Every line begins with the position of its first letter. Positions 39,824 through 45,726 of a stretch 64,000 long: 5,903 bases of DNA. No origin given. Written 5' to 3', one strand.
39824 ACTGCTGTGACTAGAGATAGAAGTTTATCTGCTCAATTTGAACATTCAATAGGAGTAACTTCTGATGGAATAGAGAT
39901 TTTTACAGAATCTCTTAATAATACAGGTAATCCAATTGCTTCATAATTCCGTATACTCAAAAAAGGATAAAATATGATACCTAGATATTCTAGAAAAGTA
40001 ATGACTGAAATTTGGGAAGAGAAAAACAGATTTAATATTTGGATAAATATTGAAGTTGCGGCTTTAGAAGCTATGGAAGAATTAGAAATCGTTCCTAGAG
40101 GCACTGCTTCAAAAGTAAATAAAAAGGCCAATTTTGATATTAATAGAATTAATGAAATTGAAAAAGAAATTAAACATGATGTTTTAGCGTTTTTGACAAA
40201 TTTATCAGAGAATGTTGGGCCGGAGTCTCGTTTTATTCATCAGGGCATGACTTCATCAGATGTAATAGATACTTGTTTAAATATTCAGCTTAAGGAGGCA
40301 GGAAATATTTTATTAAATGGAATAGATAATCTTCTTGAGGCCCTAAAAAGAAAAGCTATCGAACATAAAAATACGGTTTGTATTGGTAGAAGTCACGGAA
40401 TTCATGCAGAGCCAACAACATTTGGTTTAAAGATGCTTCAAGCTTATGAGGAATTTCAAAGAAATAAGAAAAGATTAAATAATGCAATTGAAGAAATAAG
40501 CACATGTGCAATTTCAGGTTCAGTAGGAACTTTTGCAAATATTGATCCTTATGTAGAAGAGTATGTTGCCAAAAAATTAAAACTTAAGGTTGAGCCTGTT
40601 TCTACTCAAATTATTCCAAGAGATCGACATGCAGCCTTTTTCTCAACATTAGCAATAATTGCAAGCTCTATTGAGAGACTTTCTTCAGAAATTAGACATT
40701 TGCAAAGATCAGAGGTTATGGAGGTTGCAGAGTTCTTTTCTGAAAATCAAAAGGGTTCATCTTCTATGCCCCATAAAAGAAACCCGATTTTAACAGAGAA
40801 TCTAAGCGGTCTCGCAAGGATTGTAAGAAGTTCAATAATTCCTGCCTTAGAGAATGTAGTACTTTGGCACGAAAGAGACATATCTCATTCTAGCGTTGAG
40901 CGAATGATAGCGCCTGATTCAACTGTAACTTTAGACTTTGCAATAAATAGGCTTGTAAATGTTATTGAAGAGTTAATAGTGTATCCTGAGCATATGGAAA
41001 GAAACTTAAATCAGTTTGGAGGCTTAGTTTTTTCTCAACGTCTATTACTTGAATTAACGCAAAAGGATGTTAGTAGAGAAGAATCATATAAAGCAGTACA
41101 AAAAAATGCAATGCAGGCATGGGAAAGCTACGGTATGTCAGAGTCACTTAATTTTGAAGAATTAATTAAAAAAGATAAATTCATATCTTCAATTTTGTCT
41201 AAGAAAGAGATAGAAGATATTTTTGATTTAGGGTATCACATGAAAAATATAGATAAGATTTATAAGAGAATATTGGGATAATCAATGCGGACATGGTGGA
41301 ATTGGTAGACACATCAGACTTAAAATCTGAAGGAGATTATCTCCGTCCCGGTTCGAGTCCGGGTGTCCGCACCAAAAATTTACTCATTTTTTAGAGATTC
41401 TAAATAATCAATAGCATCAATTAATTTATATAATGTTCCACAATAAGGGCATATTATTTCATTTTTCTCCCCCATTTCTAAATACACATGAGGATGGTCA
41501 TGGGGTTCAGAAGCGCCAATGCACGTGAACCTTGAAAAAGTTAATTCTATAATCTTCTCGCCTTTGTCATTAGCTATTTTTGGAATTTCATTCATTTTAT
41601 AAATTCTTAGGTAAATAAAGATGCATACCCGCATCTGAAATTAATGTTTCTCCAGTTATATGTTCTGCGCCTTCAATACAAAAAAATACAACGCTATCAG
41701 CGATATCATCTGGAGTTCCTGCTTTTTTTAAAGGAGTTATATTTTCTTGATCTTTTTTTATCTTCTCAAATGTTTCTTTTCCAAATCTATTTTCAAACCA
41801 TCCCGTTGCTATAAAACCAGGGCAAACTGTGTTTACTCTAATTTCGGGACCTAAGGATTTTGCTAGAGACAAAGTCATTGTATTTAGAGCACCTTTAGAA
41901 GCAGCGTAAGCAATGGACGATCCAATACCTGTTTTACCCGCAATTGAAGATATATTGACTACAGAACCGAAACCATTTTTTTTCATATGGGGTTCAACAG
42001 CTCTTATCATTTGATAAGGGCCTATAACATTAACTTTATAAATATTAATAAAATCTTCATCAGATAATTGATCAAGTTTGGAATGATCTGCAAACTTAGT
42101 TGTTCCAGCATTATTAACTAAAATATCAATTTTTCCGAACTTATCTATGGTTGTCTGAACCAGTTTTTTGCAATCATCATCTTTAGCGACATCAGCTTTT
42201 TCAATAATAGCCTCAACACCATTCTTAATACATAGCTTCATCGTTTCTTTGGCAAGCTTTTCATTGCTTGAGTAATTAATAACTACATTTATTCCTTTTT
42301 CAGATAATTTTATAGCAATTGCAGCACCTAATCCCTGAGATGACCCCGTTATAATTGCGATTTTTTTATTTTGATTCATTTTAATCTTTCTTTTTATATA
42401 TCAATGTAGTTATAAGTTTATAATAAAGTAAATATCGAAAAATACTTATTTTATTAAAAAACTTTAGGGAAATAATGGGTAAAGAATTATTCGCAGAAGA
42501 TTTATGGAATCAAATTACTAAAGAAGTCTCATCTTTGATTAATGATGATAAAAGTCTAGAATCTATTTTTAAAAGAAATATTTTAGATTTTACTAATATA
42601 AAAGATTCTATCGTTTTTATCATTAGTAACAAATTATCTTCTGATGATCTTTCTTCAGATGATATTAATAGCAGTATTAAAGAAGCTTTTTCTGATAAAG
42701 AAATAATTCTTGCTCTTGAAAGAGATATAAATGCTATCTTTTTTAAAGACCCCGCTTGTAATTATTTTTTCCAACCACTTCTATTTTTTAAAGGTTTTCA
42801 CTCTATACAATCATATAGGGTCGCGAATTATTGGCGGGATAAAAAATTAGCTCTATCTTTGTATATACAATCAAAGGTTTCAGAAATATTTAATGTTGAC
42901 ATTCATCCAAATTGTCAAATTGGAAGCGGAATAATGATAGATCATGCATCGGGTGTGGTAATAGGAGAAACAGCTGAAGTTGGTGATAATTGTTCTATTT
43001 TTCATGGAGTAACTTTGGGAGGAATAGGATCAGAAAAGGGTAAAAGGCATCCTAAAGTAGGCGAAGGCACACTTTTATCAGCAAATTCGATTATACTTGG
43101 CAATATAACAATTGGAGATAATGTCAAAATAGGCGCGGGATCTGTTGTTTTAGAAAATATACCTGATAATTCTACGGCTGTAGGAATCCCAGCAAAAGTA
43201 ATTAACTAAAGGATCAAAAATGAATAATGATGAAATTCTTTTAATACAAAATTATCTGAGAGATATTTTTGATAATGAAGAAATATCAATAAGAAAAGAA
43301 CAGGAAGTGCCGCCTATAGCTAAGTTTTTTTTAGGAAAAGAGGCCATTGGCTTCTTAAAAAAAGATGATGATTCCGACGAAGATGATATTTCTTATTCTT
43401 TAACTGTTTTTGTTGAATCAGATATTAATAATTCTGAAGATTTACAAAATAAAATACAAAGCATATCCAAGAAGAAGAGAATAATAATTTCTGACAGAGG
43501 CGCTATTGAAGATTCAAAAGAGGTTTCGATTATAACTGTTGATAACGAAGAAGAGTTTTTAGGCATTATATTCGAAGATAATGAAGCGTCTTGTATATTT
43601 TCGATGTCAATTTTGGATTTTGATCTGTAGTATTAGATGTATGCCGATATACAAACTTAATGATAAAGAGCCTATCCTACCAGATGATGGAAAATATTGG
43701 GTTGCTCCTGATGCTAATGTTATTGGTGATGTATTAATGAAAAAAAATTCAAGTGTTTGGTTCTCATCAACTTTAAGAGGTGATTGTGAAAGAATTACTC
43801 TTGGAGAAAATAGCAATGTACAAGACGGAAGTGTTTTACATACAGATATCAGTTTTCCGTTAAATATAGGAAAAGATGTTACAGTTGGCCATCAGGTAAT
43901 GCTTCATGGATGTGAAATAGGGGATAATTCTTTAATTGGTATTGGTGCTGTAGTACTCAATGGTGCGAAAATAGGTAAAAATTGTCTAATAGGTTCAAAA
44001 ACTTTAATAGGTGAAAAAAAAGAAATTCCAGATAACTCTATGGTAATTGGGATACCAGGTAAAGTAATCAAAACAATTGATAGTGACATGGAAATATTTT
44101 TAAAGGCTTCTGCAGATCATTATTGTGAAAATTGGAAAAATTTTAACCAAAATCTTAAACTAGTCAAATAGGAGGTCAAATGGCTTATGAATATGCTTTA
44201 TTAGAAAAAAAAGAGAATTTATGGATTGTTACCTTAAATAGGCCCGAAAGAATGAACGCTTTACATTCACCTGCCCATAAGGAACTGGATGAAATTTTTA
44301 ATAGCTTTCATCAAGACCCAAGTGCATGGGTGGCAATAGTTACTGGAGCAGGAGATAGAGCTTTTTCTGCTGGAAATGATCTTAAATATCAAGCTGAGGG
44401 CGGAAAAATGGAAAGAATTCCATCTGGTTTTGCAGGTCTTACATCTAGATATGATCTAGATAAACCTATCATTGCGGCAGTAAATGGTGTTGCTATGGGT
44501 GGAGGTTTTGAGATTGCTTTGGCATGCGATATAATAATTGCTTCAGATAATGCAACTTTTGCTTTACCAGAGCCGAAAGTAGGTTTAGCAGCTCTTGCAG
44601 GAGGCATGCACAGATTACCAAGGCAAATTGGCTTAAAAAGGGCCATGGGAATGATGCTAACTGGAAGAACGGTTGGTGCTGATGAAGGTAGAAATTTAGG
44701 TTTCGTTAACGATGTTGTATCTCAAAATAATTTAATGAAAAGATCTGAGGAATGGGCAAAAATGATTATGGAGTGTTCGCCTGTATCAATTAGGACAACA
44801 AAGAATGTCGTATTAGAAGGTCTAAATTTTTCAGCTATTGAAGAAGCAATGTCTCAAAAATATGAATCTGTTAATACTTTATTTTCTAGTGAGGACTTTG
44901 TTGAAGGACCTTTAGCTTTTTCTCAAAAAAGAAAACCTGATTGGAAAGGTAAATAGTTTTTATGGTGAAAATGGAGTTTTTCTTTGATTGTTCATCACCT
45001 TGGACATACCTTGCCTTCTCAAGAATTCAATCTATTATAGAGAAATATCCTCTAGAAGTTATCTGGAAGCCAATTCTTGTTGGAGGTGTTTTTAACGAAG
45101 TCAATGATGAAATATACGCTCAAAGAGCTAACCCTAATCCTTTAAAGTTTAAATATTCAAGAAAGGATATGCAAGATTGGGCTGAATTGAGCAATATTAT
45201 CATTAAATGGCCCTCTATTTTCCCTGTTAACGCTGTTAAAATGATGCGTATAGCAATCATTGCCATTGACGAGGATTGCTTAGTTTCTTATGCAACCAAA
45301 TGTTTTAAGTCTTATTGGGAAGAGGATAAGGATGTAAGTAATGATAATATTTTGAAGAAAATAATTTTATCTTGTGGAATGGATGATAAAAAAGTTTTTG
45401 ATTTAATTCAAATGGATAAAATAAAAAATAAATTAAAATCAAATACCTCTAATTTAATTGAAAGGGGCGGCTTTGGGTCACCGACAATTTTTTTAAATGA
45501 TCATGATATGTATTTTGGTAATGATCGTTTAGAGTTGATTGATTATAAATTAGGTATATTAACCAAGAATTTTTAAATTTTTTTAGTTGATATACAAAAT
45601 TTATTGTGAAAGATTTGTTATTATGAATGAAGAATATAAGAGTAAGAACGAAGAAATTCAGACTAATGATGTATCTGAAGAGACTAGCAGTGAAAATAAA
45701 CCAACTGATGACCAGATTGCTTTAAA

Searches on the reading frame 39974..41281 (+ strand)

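Call 24: search_protein_families(library=pfam, proteins=[window:39974-41281:+], max_evalue=0.00001)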
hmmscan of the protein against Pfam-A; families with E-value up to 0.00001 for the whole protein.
window:39974-41281:+ (435 aa): 2 families
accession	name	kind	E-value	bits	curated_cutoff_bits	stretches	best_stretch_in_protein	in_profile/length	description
PF00206.25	Lyase_1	-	1.8e-53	182.5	27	1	9-284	9-310/312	Lyase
PF10397.14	ADSL_C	-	4.5e-22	78.6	32.7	1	350-432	1-78/79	Adenylosuccinate lyase C-terminus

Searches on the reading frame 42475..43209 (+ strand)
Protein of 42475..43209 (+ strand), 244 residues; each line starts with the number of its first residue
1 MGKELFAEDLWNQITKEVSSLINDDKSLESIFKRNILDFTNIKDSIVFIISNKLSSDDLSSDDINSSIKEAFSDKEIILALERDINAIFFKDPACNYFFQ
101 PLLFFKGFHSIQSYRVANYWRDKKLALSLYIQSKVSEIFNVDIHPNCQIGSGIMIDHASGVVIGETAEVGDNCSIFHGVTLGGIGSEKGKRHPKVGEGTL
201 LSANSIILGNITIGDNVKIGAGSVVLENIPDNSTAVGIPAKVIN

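Call 24: search_protein_families(library=pfam, proteins=[window:42475-43209:+], max_evalue=0.00001)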
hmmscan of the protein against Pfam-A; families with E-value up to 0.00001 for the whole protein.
window:42475-43209:+ (244 aa): 2 families
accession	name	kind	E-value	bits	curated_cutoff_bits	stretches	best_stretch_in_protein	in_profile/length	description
PF06426.19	SATase_N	-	4.6e-25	88.4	21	1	10-113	1-105/105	Serine acetyltransferase, N-terminal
PF00132.30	Hexapep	-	4.7e-14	51.8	27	1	192-225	1-34/36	Bacterial transferase hexapeptide (six repeats)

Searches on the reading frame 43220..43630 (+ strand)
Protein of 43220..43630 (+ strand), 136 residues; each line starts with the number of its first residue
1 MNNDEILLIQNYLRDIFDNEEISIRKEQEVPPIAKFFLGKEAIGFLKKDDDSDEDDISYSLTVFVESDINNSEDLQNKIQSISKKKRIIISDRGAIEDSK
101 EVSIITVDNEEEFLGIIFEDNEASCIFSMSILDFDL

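Call 24: search_protein_families(library=pfam, proteins=[window:43220-43630:+], max_evalue=0.00001)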
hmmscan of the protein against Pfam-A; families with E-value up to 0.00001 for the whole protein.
window:43220-43630:+ (136 aa): 1 family
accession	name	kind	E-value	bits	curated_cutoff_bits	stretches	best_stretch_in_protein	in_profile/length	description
PF11324.13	DUF3126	-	7e-15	55.1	25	1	6-63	2-57/63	Protein of unknown function (DUF3126)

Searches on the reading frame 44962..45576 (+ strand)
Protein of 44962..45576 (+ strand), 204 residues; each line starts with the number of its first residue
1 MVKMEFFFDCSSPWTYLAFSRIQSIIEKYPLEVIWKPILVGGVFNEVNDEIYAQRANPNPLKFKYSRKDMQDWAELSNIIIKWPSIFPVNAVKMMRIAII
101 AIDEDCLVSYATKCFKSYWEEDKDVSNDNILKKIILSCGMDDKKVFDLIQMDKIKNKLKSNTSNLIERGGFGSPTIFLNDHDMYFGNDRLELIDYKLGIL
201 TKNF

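Call 10: search_protein_families(library=pfam, proteins=[window:44962-45576:+])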
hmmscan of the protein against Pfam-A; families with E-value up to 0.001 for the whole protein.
window:44962-45576:+ (204 aa): 1 family
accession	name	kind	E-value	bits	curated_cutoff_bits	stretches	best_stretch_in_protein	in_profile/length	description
PF01323.26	DSBA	-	6e-35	121.2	25.6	1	5-197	3-190/191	DSBA-like thioredoxin domain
